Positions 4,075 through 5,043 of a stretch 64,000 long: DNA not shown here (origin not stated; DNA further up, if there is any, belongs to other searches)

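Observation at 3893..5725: Regulator-phosphatase-protease trio: XRE HTH, HCX5R Tyr/dual-specificity phosphatase and papain-like C1 peptidase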

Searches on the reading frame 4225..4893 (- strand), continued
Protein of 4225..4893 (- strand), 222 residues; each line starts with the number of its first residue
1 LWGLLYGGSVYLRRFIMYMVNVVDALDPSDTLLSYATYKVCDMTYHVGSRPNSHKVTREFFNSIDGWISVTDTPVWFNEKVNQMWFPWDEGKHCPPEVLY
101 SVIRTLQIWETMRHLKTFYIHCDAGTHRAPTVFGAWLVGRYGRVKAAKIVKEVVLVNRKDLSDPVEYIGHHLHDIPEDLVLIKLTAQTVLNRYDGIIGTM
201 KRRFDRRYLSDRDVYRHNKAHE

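Call 52: fold_search(model_id=the predicted structure, library=viral)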
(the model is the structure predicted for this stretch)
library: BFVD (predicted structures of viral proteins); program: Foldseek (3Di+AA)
matches with E <= 10: 302; with E <= 0.001: 19
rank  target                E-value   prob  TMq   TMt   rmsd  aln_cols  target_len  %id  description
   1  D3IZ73                4.8e-05  1.00  0.40  0.45  10.7       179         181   13  Tyrosine phosphatase [Pseudocowpox virus]
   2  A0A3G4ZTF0            7.8e-05  1.00  0.40  0.36   9.9       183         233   14  Protein phosphatase Slingshot [Edafosvirus sp.]
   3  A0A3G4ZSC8            1.0e-04  1.00  0.40  0.41  10.3       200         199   16  Tyrosine specific protein phosphatases domain-containing protein [Edafosvirus sp.]
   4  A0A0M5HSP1            1.1e-04  1.00  0.38  0.45  12.6       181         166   12  Protein-tyrosine phosphatase [Turkeypox virus]
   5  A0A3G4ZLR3            1.7e-04  1.00  0.37  0.36  10.6       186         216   15  Uncharacterized protein [Terrestrivirus sp.]
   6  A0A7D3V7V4            2.3e-04  1.00  0.41  0.29  14.2       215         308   12  Dual specificity phosphatase [Fadolivirus FV1/VV64]
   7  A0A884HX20            2.9e-04  1.00  0.44  0.56   5.9       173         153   14  (no name in the UniProt tables at hand)
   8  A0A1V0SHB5            2.9e-04  1.00  0.44  0.39  10.4       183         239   15  Dual specificity phosphatase [Hokovirus HKV1]
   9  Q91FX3                3.3e-04  1.00  0.40  0.32  19.3       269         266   12  Putative tyrosine phosphatase 197R [Invertebrate iridescent virus 6]
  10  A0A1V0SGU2            3.5e-04  1.00  0.46  0.59   5.6       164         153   13  Dual specificity phosphatase [Hokovirus HKV1]
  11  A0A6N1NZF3            3.7e-04  1.00  0.40  0.43   9.4       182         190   16  Dual specificity protein phosphatase 14 [Tupanvirus soda lake]
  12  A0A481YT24            4.5e-04  1.00  0.31  0.24  13.0       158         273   11  Dual specificity phosphatase [Marseillevirus LCMAC101]
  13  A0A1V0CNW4            5.1e-04  1.00  0.37  0.45   8.5       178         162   16  (no name in the UniProt tables at hand)
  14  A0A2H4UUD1            6.1e-04  1.00  0.39  0.40   6.5       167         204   16  Dual specificity serine/threonine and tyrosine phosphatase [Bodo saltans virus]
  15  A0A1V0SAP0            8.4e-04  1.00  0.39  0.42   5.8       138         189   17  protein-serine/threonine phosphatase [Catovirus CTV1]
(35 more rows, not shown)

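Call 55: find_related_loci(query=A1, collection=genome_contigs, flank=5000)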
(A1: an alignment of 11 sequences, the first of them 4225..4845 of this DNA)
Query A1 (206 aa) in genome_contigs; peptide patterns used: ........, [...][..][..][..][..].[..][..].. (x = any residue, [..] = any of these).
59 stretches matched a pattern, but none encodes a relative of the query by tblastn (E <= 1e-3).

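Call 62: search_protein_families(library=pfam, proteins=[L003:4770-5336:+, L003:5718-5879:+], max_evalue=0.05)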
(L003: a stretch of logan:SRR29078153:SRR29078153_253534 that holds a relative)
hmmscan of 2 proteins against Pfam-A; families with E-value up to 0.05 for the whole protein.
L003:4770-5336:+ (188 aa): 0 families

L003:5718-5879:+ (53 aa): 0 families

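Call 70: search_solved_structures(query=A3, max_evalue=1, show_alignments=3)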
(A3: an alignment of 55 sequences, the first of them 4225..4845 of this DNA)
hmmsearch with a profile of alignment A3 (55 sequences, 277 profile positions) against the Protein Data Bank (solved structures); distinct sequences matched with E-value up to 1: 59.
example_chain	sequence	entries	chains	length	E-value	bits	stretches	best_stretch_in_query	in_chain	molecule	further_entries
3rgo_A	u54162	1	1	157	0.00013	25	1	99-135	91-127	Protein-tyrosine phosphatase mitochondrial 1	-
4kyq_A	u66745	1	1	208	0.0023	20.9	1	88-124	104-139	Phosphoglucan phosphatase LSF2, chloroplastic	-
2e0t_A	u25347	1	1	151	0.0033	20.3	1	99-135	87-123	Dual specificity phosphatase 26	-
3rgq_A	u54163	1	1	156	0.0073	19.2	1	99-135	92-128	Protein-tyrosine phosphatase mitochondrial 1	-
2pq5_A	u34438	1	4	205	0.0095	18.8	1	99-149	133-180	Dual specificity protein phosphatase 13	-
2j16_A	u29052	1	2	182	0.013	18.4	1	95-124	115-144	TYROSINE-PROTEIN PHOSPHATASE YIL113W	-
7jvx_A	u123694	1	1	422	0.017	18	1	68-121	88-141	Phosphatidylinositol 3,4,5-trisphosphate 3-phosphatase and dual-specificity protein phosph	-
7ezn_A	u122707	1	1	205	0.02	17.8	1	100-125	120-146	Protein-tyrosine-phosphatase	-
9y55_A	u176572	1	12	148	0.02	17.8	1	100-129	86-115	Dual specificity protein phosphatase 10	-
9nym_A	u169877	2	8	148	0.02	17.8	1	101-129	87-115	Dual specificity protein phosphatase 10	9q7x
7y4e_A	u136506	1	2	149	0.02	17.8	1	100-129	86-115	Dual specificity protein phosphatase 10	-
9o8w_A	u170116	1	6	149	0.022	17.7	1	100-129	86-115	Dual specificity protein phosphatase 10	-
7y4b_A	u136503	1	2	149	0.022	17.6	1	100-129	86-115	Dual specificity protein phosphatase 10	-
1zzw_A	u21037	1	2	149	0.022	17.6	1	100-129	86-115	Dual specificity protein phosphatase 10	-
6mc1_A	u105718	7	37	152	0.022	17.6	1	100-129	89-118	Dual specificity protein phosphatase 10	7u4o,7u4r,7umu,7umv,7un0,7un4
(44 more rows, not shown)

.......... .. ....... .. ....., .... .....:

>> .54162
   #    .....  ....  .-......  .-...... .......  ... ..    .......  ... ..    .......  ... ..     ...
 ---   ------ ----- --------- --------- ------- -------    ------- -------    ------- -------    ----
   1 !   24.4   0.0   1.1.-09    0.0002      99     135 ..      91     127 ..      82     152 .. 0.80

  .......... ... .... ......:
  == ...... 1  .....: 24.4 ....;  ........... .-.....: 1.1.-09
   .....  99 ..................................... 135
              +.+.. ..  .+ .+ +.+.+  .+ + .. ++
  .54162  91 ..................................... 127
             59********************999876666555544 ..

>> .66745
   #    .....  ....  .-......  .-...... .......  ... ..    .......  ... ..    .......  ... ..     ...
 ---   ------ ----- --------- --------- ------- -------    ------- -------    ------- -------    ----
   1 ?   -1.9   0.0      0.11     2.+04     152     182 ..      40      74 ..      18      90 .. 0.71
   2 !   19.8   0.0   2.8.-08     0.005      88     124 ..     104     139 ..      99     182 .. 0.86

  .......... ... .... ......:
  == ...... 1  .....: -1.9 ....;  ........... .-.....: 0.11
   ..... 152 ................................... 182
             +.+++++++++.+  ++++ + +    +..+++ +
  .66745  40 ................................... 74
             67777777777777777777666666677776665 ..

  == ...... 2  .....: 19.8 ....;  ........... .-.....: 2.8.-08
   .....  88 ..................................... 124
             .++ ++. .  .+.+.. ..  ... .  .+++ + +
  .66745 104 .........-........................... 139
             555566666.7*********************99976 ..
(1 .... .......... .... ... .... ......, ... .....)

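Call 78: find_encoding_contigs(protein=P0005, flank=6000, max_places=1)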
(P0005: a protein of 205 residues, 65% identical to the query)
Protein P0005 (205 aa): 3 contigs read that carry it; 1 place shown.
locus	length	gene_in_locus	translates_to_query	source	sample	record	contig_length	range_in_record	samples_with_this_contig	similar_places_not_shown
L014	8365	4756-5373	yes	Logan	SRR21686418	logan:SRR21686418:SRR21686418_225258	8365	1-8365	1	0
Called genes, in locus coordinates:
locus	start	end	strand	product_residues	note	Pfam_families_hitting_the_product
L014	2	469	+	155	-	?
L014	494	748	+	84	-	-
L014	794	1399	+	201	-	PF05708:Peptidase_C92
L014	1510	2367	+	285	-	-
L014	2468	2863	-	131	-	-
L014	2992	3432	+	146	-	-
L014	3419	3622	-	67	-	-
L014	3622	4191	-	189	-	-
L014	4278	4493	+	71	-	-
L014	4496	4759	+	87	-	-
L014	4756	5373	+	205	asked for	PF00782:DSPc (weak)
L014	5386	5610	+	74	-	-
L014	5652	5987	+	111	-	-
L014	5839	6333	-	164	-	-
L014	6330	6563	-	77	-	-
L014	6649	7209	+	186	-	PF18765:Polbeta (weak), PF01909:NTP_transf_2 (weak)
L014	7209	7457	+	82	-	-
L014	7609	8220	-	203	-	PF02661:Fic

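Call 79: find_encoding_contigs(protein=P0002, flank=6000, max_places=1)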
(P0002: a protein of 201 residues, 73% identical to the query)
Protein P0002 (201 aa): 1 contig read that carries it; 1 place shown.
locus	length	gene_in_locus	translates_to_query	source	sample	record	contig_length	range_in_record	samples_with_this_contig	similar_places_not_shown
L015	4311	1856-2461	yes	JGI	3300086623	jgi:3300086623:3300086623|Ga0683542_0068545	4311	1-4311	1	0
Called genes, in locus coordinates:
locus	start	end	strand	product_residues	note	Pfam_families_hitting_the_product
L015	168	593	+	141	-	-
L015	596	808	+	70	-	-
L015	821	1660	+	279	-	PF00112:Peptidase_C1 (faint)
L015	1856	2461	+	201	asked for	PF00782:DSPc (weak)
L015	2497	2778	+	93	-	PF13560:HTH_31, PF01381:HTH_3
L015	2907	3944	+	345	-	-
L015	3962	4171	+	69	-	-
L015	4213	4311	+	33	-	?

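Call 80: search_protein_families(library=ncbifam, proteins=[window:4225-4845:-], max_evalue=0.01)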
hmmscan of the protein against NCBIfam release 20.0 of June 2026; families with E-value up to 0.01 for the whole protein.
window:4225-4845:- (206 aa): 0 families

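Call 81: search_protein_families(library=padloc, proteins=[window:4225-4845:-], max_evalue=0.01)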
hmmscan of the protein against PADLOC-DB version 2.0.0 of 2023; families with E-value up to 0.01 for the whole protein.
window:4225-4845:- (206 aa): 0 families

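Call 82: list_cluster_members(proteins=[P0132, P0133, P0134, P0136, P0140, P0144, P0149, P0151, P0157, P0164])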
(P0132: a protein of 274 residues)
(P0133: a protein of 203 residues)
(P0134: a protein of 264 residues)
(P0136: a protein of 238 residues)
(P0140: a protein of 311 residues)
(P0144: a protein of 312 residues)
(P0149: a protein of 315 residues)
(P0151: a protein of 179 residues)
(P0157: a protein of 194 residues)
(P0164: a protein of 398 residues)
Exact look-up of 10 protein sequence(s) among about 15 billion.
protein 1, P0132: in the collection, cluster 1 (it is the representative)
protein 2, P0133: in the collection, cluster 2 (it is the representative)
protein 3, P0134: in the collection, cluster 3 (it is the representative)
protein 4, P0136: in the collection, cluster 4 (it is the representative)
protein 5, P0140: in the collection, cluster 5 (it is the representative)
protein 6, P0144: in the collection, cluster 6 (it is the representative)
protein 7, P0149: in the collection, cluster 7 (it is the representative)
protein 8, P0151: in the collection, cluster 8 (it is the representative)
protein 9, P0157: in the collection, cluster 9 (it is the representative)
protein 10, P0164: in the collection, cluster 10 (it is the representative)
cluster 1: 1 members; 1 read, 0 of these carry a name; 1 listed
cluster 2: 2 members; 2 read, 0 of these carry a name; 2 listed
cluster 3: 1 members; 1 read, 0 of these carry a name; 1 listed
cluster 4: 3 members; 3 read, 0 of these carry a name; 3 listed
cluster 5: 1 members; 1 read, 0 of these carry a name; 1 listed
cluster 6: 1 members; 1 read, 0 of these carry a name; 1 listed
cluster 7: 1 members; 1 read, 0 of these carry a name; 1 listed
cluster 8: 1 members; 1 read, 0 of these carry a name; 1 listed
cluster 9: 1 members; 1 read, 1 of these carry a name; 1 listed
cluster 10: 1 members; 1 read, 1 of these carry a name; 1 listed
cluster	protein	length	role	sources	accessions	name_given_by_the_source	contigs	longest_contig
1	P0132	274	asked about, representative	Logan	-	-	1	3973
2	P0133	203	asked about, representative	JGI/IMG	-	-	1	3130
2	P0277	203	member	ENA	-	-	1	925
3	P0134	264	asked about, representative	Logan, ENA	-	-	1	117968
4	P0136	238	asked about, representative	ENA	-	-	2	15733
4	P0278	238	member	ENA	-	-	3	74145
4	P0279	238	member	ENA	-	-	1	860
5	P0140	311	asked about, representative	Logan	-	-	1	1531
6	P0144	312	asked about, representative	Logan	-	-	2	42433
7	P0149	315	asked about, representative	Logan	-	-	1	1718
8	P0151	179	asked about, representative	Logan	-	-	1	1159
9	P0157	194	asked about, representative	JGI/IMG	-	hypothetical protein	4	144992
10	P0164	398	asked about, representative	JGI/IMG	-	hypothetical protein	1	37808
